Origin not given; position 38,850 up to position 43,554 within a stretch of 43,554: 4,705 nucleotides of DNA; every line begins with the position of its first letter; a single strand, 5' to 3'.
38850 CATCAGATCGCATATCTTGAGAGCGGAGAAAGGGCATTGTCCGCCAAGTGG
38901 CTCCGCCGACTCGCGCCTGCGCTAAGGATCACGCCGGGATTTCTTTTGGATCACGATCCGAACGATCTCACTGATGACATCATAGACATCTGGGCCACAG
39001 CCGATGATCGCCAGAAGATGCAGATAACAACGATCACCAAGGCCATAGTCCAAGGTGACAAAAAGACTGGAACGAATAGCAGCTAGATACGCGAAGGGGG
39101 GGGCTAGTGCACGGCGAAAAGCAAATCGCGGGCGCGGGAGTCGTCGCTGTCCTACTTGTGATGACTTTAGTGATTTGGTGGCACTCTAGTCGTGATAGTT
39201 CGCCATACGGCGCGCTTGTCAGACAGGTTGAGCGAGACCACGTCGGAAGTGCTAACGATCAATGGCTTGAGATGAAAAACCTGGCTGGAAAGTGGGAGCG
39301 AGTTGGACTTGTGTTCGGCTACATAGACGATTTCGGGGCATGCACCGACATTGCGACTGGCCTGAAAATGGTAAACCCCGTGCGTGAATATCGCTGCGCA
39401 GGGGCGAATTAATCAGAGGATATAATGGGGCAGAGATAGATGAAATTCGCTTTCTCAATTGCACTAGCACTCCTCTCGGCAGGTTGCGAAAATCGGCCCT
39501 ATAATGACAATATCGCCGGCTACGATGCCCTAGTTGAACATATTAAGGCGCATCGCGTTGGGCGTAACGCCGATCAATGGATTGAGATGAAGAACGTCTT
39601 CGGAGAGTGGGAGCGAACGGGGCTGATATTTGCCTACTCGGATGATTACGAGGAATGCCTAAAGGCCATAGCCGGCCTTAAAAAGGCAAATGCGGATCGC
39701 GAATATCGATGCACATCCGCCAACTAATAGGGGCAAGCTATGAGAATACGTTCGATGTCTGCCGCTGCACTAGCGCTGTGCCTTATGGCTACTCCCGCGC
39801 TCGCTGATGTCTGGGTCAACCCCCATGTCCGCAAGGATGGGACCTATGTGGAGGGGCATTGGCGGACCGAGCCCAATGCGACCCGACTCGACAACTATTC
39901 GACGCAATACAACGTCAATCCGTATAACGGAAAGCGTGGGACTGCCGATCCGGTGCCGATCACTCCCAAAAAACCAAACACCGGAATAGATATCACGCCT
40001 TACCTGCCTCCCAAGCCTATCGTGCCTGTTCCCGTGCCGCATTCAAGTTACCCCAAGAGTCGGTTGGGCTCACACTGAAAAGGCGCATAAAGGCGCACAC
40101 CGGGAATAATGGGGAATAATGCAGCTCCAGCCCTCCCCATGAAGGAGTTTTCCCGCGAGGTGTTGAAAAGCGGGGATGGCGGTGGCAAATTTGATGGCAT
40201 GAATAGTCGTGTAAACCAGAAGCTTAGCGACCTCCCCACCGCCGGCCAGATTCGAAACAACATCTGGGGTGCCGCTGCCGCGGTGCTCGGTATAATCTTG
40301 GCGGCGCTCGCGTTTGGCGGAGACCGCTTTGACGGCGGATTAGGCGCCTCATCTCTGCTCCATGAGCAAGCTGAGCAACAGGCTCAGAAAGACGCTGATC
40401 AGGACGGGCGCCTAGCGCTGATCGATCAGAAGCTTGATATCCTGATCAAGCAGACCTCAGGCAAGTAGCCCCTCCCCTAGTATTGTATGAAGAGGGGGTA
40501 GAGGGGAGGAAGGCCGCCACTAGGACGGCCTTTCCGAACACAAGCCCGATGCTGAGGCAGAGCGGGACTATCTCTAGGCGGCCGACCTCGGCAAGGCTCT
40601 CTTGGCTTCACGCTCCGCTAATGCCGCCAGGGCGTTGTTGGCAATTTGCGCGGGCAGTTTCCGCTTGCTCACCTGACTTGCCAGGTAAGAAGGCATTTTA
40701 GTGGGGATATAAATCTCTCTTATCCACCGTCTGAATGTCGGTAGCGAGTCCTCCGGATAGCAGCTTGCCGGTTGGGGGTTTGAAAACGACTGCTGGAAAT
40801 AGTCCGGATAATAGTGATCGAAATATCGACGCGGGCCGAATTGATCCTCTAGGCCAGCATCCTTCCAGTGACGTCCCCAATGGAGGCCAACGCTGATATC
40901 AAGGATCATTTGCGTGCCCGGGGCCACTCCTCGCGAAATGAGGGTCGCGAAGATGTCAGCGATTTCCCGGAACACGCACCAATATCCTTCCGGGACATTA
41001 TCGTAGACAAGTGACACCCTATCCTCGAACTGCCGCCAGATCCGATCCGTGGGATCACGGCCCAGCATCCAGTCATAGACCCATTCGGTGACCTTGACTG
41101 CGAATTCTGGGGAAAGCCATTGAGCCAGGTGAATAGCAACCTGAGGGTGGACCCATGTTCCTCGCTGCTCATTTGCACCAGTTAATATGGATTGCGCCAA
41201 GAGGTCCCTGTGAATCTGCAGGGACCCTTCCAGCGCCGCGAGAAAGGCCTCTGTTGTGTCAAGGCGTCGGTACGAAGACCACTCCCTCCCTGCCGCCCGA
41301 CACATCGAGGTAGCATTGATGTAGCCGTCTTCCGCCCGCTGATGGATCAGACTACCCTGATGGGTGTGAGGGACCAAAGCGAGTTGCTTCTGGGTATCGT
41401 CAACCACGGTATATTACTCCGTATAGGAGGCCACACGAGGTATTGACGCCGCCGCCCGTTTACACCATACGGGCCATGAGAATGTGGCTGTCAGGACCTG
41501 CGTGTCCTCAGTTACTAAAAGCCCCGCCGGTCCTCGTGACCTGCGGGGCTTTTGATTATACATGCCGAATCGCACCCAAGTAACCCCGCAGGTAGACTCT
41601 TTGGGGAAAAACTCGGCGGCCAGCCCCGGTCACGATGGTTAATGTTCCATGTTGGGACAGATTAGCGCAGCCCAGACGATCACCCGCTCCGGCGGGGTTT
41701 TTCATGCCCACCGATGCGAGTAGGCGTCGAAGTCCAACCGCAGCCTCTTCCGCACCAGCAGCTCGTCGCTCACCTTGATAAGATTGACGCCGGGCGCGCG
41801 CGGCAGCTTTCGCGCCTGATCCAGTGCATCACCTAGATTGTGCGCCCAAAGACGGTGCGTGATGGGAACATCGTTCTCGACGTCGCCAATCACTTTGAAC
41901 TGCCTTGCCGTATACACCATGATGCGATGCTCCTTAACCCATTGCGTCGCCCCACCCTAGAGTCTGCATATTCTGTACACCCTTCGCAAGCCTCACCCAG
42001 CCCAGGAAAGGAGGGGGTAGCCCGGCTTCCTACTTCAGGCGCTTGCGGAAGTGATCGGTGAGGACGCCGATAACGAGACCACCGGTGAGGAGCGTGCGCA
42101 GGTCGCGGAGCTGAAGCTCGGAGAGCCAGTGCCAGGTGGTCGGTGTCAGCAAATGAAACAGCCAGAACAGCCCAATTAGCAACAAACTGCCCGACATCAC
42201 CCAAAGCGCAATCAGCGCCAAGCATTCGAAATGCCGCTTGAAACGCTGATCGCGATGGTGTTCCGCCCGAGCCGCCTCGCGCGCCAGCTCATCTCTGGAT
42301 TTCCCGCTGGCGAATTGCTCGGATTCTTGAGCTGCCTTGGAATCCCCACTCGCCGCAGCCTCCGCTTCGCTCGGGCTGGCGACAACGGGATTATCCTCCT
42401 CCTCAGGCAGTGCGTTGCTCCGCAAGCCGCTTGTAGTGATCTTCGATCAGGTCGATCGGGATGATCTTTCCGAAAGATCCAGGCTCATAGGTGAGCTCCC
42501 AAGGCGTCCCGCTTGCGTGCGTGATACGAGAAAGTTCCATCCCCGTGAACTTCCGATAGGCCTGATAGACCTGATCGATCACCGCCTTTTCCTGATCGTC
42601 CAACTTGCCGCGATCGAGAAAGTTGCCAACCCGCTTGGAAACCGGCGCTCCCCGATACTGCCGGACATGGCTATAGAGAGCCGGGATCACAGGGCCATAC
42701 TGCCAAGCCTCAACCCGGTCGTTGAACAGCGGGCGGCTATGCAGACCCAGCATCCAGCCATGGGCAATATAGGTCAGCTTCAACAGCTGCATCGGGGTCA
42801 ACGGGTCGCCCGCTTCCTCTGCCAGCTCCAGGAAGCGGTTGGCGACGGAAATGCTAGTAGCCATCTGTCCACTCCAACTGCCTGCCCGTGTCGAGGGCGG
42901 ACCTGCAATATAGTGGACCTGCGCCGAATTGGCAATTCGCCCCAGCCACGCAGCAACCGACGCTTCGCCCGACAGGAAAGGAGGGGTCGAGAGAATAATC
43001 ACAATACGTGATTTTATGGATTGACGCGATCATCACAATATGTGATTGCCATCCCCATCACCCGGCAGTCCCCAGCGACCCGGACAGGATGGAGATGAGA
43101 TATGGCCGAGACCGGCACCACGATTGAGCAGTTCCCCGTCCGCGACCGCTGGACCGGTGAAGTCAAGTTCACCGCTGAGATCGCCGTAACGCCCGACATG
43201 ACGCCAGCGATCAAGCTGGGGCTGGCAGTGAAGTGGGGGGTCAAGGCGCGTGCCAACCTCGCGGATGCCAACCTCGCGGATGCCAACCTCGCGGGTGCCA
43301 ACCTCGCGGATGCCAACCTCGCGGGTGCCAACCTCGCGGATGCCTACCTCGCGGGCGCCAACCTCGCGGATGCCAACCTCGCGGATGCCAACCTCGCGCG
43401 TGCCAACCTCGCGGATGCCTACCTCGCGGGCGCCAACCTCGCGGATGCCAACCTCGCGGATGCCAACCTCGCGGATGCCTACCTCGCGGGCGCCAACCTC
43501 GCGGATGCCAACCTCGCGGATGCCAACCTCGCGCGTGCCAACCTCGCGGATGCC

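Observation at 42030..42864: Panacea (DUF4065) antitoxin-like gene overlapping a two-TM membrane protein: candidate toxin-antitoxin or abortive-infection pair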

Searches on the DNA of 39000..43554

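Call 42: search_rna_families(source=window, start=39000, end=43554, threshold=evalue, max_evalue=0.1)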
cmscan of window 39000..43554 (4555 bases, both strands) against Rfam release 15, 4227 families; matches with E-value up to 0.1: 0.
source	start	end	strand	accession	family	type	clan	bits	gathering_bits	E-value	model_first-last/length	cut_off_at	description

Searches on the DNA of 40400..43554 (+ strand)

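Call 6: search_dna_similar(query=window:40400-43554:+, collection=phages, mode=distant, max_rows=20)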
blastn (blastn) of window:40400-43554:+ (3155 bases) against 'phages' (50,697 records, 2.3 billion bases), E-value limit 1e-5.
Records with a match: 136; places in all: 466; records where one place covers at least 80% of the query: 0.
Best place of each record, by identity: 80-90% 6; 60-80% 130.
By first word of the organism name: Rheinheimera 102; Salmonella 14; Acinetobacter 11; Edwardsiella 5; Enterobacteria 2; Pseudomonas 1; Bordetella 1.
By host as written in the record: Rheinheimera sp. BAL341 102; - 4; Salmonella enterica subsp. enterica serovar Anatum 4; Acinetobacter baumannii 703 3; Acinetobacter baumannii 1971 3; Acinetobacter baumannii 1326 2; Salmonella typhimurium DT104 2; Salmonella serovar Winston 2; and 12 more.
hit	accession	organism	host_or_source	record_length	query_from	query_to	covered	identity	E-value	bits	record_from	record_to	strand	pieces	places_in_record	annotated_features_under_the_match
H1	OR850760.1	Salmonella phage S.Inf 5-2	Salmonella enterica subsp. enterica ...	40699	2847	3155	10%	80.4%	2e-27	200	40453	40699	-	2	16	record has no annotation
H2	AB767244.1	Edwardsiella phage MSW-3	-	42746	2851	3155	10%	77.7%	2e-29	208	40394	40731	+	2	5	hypothetical protein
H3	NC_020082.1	Edwardsiella phage MSW-3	-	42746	2851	3155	10%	77.7%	2e-29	208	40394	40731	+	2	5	hypothetical protein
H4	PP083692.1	Salmonella phage NM-3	Salmonella sp.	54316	2847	3145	9%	79.1%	2e-34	154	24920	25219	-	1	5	pentapeptide repeat family protein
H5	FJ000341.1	Salmonella phage g341c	Salmonella enterica subsp. enterica ...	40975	2847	3154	10%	76.6%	1e-18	201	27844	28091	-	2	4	37: Conserved hypothetical phage protein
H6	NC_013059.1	Salmonella phage g341c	Salmonella enterica subsp. enterica ...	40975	2847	3154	10%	76.6%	1e-18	201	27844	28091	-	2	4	37: pentapeptide repeat-containing protein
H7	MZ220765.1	Edwardsiella phage PVN06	Edwardsiella ictaluri strain E1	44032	2853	3155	10%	77.3%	3e-32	147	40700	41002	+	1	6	hypothetical protein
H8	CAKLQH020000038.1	Acinetobacter phage MD-2021a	not known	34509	2862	3145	9%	81.8%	2e-21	208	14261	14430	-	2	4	spkB: Serine/threonine-protein kinase B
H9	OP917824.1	Pseudomonas phage Amjad_SA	Pseudomonas alcaligenes BBS_2079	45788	2841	3148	10%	74.4%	6e-48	200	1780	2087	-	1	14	hypothetical protein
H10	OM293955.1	Bordetella phage vB_BaM-IFTN6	Bordetella avium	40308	2847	3145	9%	76.3%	5e-23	179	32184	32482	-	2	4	pentapeptide repeat family protein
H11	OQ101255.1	Acinetobacter phage Acba_13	Acinetobacter baumannii 1326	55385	2851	3155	10%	74.2%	1e-17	172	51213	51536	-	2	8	hypothetical protein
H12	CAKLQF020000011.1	Acinetobacter phage MD-2021a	not known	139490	2851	3127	9%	81.4%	1e-19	210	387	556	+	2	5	spkB: Serine/threonine-protein kinase B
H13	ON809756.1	Salmonella phage Salfasec13b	Salmonella enterica subsp. enterica ...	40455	2851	3155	10%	73.9%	7e-28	132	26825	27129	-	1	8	pentapeptide repeat protein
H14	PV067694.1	Acinetobacter phage Acba_23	Acinetobacter sp. 107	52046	2851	3155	10%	73.8%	2e-21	112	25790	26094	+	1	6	hypothetical protein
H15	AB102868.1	Enterobacteria phage ST104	Salmonella typhimurium DT104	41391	2851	3145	9%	75.3%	4e-24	197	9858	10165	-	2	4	orf19: ORF19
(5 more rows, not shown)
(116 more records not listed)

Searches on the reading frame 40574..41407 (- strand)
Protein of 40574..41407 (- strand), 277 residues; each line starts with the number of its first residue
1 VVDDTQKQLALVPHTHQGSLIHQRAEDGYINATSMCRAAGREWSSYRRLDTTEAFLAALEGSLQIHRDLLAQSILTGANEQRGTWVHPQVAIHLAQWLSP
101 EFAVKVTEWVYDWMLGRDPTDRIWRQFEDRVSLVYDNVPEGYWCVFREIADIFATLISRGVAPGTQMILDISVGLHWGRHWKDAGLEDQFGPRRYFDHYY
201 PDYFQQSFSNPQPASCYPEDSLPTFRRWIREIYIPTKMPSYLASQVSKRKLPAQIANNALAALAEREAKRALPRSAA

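Call 3: search_protein_families(library=pfam, proteins=[window:40574-41407:-], max_evalue=1)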
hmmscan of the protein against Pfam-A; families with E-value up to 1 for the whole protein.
window:40574-41407:- (277 aa): 1 family
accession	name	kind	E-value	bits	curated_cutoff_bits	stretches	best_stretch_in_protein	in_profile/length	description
PF04383.19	KilA-N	-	2.6e-22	79.1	23.8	1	17-114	5-105/107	KilA-N domain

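Call 7: search_protein_families(library=phrogs, proteins=[window:40574-41407:-], max_evalue=0.01)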
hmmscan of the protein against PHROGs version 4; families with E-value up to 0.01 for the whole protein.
window:40574-41407:- (277 aa): 5 families
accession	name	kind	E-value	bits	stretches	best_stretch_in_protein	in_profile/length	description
phrog_6287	-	moron, auxiliary metabolic gene and host takeover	1.3e-63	216.1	1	5-269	7-301/304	BstA abortive infection system, replication inhibitor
phrog_129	-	transcription regulation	7.7e-22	79.4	1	16-111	8-106/273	transcriptional regulator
phrog_2812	-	unknown function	2.2e-13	51.4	1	21-119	12-109/288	-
phrog_1136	-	unknown function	1.7e-09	38.7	1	14-112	7-102/244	-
phrog_6095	-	lysis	0.001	19.8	1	41-112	42-109/217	amidase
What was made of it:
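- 40574..41407 (-): Neighbouring gene (context only, not part of the pair): BstA-family abortive-infection protein with an N-terminal KilA-N domain. Pfam KilA-N at 2.6e-22 (call 3). phrog_6287 'BstA abortive infection system' at 1.3e-63 (call 7).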

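Call 8: search_protein_families(library=padloc, proteins=[window:40574-41407:-], max_evalue=0.1)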
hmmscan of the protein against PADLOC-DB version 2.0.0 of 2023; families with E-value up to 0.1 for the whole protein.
window:40574-41407:- (277 aa): 2 families
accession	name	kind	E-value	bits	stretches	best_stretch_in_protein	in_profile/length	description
PDLC02356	BstA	-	2.3e-54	182.5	1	107-265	132-289/292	BstA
PDLC04962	PDC-S22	-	0.0028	14.7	1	71-104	97-130/281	-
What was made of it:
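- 40574..41407 (-): PADLOC BstA at 2.3e-54 (call 8).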

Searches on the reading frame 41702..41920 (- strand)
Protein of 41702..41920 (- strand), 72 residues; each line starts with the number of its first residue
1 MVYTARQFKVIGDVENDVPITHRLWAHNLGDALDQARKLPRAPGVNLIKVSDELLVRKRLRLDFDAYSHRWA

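Call 3: search_protein_families(library=pfam, proteins=[window:41702-41920:-], max_evalue=1)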
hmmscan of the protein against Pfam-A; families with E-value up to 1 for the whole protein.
window:41702-41920:- (72 aa): 1 family
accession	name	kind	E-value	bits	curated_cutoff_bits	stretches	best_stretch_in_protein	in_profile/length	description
PF22157.2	SupH-like_C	-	0.095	13.7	27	1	55-71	40-56/58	Sucrose hydrolase-like, C-terminal domain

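Call 7: search_protein_families(library=phrogs, proteins=[window:41702-41920:-], max_evalue=0.01)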
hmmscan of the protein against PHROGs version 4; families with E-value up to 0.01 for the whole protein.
window:41702-41920:- (72 aa): 0 families

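Call 8: search_protein_families(library=padloc, proteins=[window:41702-41920:-], max_evalue=0.1)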
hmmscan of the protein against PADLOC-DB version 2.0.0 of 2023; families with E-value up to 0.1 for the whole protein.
window:41702-41920:- (72 aa): 0 families
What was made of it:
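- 41702..41920 (-): orf72: orphan 72-aa gene with a good AAGGAG site; probably co-transcribed but not a conserved part of the module. No Pfam, PHROG or PADLOC hit (calls 3, 7, 8).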

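Call 55: search_dna_similar(query=window:41702-41920:-, collection=phages, mode=protein, max_evalue=0.01, max_rows=15)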
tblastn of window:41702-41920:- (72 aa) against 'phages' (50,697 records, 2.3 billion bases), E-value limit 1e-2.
No match.

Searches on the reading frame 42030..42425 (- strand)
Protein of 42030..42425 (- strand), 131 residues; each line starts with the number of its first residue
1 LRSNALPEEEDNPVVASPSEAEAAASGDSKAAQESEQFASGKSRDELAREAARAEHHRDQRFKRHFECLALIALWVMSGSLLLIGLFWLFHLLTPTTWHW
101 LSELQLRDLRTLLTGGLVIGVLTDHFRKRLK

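Call 3: search_protein_families(library=pfam, proteins=[window:42030-42425:-], max_evalue=1)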
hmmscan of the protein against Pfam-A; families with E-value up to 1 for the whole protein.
window:42030-42425:- (131 aa): 2 families
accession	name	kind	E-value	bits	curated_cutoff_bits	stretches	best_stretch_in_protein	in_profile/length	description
PF21091.2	SPT16_C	-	0.0057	17.3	27.1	1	17-61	29-72/83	FACT complex subunit SPT16, C-terminal domain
PF10152.14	CCDC53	-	0.26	12.2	24.6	1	9-70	63-124/147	Subunit CCDC53 of WASH complex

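Call 7: search_protein_families(library=phrogs, proteins=[window:42030-42425:-], max_evalue=0.01)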
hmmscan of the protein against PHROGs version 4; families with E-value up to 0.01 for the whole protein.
window:42030-42425:- (131 aa): 0 families

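Call 8: search_protein_families(library=padloc, proteins=[window:42030-42425:-], max_evalue=0.1)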
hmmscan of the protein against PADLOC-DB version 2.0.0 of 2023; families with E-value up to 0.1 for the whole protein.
window:42030-42425:- (131 aa): 0 families

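Call 9: find_homologous_proteins(query=window:42030-42425:-, max_evalue=0.001)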
Query window:42030-42425:- (131 aa): 2 proteins with E <= 0.001 among 459 candidates.
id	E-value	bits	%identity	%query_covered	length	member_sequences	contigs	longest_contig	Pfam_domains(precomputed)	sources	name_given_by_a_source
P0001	2.4e-80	285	100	100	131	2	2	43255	-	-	-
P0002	1.0e-36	144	56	100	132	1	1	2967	-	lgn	-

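Call 11: find_encoding_contigs(protein=P0002, flank=3000)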
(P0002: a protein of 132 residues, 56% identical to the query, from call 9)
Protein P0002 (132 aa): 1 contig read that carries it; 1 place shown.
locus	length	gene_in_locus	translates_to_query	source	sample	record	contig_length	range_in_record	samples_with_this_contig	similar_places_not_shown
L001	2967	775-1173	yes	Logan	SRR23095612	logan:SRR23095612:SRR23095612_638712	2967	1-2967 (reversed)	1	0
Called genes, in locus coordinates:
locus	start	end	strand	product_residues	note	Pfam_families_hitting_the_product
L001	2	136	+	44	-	?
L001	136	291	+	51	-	-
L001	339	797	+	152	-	PF13274:SocA_Panacea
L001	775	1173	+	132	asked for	-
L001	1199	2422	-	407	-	PF04607:RelA_SpoT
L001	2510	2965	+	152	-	?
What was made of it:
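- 42030..42425 (-): panT: T12/D11-type small membrane toxin, 131 aa, TTG start at 42425, TAG stop at 42032-42030. A 56%-identical homologue sits in the same arrangement in L001 (calls 9, 11).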

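Call 25: search_dna_similar(query=window:42030-42425:-, collection=phages, mode=protein, max_rows=40, max_evalue=0.01)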
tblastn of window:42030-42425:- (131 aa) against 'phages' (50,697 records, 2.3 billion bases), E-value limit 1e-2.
No match.
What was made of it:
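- Tried and rejected: The word-indexed search found only itself and one homologue (call 9). tblastn against 50,697 phage records found nothing (call 25).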

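Call 33: find_homologous_proteins(query=A1, max_evalue=0.00001)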
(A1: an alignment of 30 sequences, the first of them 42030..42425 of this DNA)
Query A1 (30 sequences) (131 aa, profile of the alignment): 5 proteins with E <= 0.00001 among 8000 candidates.
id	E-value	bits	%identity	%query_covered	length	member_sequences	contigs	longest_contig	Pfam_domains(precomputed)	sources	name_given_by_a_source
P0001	8.5e-41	157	100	100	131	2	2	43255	-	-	-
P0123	5.8e-22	96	24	54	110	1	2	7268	-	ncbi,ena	-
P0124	2.2e-19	88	23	60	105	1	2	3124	-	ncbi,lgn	-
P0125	6.8e-19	86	23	74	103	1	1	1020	-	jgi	jgi:hypothetical protein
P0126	3.1e-15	74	24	63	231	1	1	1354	PF25669.2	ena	-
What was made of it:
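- Tried and rejected: It returned only 5 proteins and did not give the Bartonella sequence (call 33).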

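Call 43: search_protein_representatives(alignment_id=A2)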
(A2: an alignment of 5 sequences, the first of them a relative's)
Query: 5 sequences, 111 profile positions. Proteins with E-value up to 0.001 (for the whole library): 1134; up to 1e-10: 330; up to 1e-30: 3. The best 150 are listed.
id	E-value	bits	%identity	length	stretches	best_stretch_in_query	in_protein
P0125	2.1e-43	163.0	-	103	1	9-111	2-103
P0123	3.3e-38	146.2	-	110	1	1-110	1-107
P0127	5.4e-31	123.0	-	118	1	5-108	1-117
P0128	5.7e-26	106.8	-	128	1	18-110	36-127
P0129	2.6e-23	98.2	-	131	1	5-108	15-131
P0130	9.2e-22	93.3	-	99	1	23-108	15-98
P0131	1.2e-21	92.9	-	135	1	21-109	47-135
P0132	1.7e-21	92.4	-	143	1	13-108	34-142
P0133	2.3e-21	92.0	-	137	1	15-108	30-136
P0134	4.7e-21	91.0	-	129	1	16-109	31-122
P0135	6.9e-21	90.4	-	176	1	10-109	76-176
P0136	1.1e-20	89.8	-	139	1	15-108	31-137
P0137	4.9e-20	87.7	-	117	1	2-106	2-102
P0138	7.4e-20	87.1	-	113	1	17-106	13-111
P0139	8.0e-20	87.0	-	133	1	27-108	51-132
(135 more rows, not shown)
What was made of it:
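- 42030..42425 (-): 1,134 representative clusters at E <= 1e-3 (call 43).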

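Call 57: predict_structure(alignment_id=A3)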
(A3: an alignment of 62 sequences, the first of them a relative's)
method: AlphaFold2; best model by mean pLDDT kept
length: 131 residues; sequences in the alignment: 62
mean_pLDDT: 88.2   pTM: 0.56
mean pLDDT of the five models: 88.2, 87.8, 87.6, 87.5, 86.9
residues with pLDDT >= 90: 70; 70-90: 55; 50-70: 6; < 50: 0
segments of 3 or more residues with pLDDT < 50: none
pLDDT, mean of each block of 10 residues (from residue 1): 69 85 84 88 93 95 94 91 92 95 93 87 82 63
secondary structure, 60 per line:
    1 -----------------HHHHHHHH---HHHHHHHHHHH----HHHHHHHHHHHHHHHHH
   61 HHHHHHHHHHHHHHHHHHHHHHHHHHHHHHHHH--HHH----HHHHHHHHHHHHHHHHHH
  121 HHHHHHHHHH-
elements in order: H18-25 H29-39 H44-93 H103-130
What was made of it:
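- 42297..42425 (-): PanT residues 1-43: acidic, mostly unstructured N-terminal region, including the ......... motif. AF2 gives coil at 1-17 and short helices at 18-25 and 29-39 (call 57).
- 42147..42227 (-): PanT residues 67-93: transmembrane helix 1, ending in the W.(W/F)H motif. AF2 (call 57).
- On PanT cluster T12 / D11 (Bartonella-type membrane toxin): AF2 helices 44-93 and 103-130 at pLDDT 88 (call 57).
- Checked: AlphaFold2 (mean pLDDT 88) gives helices 44-93 and 103-130 joined by a short loop (call 57).
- AF2 at pLDDT 88 gives a two-helix hairpin with basic residues flanking both cytoplasmic ends (call 57).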
